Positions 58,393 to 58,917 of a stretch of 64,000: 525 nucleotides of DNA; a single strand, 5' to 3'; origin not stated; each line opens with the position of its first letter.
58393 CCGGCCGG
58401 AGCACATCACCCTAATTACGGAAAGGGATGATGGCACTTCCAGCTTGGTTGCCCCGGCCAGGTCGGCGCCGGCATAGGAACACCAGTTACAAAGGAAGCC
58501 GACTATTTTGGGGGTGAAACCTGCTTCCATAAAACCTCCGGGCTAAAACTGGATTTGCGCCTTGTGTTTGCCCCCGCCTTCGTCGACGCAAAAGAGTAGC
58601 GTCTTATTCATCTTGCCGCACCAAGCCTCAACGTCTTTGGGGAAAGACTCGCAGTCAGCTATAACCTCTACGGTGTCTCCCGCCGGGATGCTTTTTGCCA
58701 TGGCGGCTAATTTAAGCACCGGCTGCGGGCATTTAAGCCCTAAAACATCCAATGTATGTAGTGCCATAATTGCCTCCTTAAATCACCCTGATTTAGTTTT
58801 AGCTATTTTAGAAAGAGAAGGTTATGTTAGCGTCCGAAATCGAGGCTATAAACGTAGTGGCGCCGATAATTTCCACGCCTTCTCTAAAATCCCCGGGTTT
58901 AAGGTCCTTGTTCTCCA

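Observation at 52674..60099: Candidate new system: HdrBC-less HdrA/MvhD/FdhB complex with embedded TusA-DsrE sulfur relay under a CstR-like repressor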

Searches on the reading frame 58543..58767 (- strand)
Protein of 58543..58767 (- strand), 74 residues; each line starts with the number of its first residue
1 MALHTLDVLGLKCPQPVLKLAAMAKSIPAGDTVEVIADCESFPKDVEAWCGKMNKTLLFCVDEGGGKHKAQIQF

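Call 3: search_protein_families(library=pfam, proteins=[window:58543-58767:-], max_evalue=0.01)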
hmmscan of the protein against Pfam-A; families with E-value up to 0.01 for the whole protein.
window:58543-58767:- (74 aa): 1 family
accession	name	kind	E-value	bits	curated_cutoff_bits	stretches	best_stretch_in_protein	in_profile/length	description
PF01206.22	TusA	-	9.9e-17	61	28.6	1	4-72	1-68/70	Sulfurtransferase TusA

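Call 7: search_protein_families(library=ncbifam, proteins=[window:58543-58767:-], max_evalue=0.001)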
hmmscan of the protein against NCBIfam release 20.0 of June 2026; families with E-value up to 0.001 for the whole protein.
window:58543-58767:- (74 aa): 3 families
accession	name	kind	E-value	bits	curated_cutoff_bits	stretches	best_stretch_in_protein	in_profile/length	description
NF001423.0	PRK00299.1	equivalog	5.7e-10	38.9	78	1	4-58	10-64/82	sulfurtransferase TusA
NF008242.0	PRK11018.1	equivalog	1.3e-05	24.7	79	1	4-40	9-45/78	sulfurtransferase-like selenium metabolism protein YedF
TIGR03527.1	selenium_YedF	equivalog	0.00019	21.4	110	1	6-53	1-48/194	sulfurtransferase-like selenium metabolism protein YedF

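Call 83: search_solved_structures(query=window:58543-58767:-, max_evalue=0.01, show_alignments=2)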
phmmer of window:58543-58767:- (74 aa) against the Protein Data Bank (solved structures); distinct sequences matched with E-value up to 0.01: 3.
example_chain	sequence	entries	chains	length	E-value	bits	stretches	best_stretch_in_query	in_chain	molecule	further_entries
1dcj_A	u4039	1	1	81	1.1e-08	38.3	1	4-58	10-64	YHHP PROTEIN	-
3lvj_C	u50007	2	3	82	1.1e-08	38.2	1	4-58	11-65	Sulfurtransferase tusA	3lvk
1pav_A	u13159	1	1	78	0.00058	23.2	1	5-65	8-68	Hypothetical protein Ta1170/Ta1414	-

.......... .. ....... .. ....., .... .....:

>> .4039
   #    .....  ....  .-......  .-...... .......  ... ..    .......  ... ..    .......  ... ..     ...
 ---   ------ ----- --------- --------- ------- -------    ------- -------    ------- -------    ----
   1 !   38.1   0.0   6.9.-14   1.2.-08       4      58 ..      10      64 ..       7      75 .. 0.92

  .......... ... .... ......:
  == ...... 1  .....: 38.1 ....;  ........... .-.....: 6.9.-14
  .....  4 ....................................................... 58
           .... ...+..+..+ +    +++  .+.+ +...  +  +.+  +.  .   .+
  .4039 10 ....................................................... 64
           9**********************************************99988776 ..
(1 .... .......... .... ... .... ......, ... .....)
